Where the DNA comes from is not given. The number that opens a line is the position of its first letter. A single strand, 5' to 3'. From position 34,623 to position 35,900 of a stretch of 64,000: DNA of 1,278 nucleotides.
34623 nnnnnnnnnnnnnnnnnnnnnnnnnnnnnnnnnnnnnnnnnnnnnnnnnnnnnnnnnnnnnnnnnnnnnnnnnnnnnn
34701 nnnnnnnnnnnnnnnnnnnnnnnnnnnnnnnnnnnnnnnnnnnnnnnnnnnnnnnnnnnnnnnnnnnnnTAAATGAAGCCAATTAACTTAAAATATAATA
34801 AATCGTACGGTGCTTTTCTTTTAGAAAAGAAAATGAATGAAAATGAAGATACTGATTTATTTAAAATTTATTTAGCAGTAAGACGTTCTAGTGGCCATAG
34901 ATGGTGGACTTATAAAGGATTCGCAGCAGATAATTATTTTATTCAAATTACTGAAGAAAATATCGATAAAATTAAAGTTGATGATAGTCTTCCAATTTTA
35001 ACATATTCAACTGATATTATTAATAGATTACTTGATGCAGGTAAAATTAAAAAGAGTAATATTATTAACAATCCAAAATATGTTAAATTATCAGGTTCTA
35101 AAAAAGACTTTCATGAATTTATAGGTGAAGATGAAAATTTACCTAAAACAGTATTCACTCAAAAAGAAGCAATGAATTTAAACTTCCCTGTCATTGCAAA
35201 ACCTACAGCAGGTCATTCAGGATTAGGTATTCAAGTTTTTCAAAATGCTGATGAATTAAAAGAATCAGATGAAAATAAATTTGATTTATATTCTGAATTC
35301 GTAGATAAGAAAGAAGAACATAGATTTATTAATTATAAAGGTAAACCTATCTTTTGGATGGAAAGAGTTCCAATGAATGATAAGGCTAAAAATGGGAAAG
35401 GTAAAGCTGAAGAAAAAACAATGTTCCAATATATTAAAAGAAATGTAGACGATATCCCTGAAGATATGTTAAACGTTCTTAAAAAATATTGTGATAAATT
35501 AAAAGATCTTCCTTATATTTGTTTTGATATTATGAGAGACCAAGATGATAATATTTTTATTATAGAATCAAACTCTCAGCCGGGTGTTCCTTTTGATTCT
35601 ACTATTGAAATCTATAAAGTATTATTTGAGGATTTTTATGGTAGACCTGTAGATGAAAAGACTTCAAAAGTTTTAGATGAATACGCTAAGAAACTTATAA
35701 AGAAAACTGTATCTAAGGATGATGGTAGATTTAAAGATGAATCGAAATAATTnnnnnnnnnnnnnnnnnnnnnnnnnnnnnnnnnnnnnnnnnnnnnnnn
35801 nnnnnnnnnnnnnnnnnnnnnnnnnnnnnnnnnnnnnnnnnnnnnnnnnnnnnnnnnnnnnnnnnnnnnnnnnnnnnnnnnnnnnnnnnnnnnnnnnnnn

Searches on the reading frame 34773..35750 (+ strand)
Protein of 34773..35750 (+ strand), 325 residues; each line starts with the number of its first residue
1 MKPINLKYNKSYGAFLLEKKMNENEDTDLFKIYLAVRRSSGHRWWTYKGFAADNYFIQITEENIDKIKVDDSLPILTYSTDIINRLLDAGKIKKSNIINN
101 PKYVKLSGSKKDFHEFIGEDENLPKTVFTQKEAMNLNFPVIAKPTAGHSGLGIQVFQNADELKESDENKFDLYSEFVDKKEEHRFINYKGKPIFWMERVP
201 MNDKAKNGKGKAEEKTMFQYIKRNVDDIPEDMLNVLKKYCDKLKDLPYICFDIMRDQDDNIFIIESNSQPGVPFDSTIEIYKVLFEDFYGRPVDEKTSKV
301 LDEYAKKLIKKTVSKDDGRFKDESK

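Call 3: search_protein_families(library=pfam, proteins=[window:34773-35750:+], max_evalue=0.01)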
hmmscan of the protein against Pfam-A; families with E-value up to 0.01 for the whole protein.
window:34773-35750:+ (325 aa): 5 families
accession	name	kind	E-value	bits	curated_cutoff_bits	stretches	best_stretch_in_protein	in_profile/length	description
PF07478.18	Dala_Dala_lig_C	-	6.5e-06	26.2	24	1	112-168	11-67/204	D-ala D-ala ligase C-terminus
PF14397.11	ATPgrasp_ST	-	3.8e-05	23.5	31.4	0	128-176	49-100/278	Sugar-transfer associated ATP-grasp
PF14398.11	ATPgrasp_YheCD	-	4.7e-05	23.2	26.8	1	220-276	180-233/255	YheC/D like ATP-grasp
PF08443.16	RimK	-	0.00024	21.2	21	1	132-272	35-169/188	RimK-like ATP-grasp domain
PF02786.22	CPSase_L_D2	-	0.00058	19.9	19.8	1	131-168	32-69/211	Carbamoyl-phosphate synthase L chain, ATP binding domain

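Call 14: search_protein_families(library=phrogs, proteins=[window:34773-35750:+], max_evalue=0.001)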
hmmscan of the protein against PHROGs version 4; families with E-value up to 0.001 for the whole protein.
window:34773-35750:+ (325 aa): 1 family
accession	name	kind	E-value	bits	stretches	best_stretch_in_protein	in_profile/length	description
phrog_2599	-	moron, auxiliary metabolic gene and host takeover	1.5e-07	31.5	1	86-294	100-311/708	ribosomal protein S6 glutaminyl transferase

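Call 81: find_related_loci(query=window:34773-35747:+, collection=viral_contigs, flank=10000)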
Query window:34773-35747:+ (325 aa) in viral_contigs; peptide patterns used: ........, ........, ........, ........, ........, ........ (x = any residue, [..] = any of these).
37 stretches matched a pattern; 14 encode a relative of the query (tblastn E <= 1e-3); 14 distinct loci.
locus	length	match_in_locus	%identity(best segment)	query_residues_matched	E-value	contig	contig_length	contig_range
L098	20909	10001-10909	55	15-319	1e-118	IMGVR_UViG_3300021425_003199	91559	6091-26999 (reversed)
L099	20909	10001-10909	55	15-319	1e-118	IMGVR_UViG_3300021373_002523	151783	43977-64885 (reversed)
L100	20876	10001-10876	57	29-319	8e-119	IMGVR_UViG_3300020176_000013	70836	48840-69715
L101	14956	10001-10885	56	26-319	1e-117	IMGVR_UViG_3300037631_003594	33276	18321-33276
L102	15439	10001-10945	53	1-319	1e-117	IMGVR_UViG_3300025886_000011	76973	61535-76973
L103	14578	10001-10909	55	16-319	9e-117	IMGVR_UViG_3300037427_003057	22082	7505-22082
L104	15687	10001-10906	54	21-319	2e-116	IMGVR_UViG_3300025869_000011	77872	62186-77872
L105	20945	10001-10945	51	1-319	1e-114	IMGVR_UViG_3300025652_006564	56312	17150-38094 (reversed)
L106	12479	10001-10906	52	21-319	6e-114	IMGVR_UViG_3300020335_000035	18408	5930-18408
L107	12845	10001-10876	53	29-319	2e-113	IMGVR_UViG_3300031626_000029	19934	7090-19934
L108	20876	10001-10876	53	29-319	3e-113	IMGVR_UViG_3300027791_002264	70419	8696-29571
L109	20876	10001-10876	53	29-319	3e-113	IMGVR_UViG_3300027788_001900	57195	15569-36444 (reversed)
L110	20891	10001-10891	54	24-319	4e-116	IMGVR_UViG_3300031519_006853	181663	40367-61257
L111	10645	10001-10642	54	21-231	5e-79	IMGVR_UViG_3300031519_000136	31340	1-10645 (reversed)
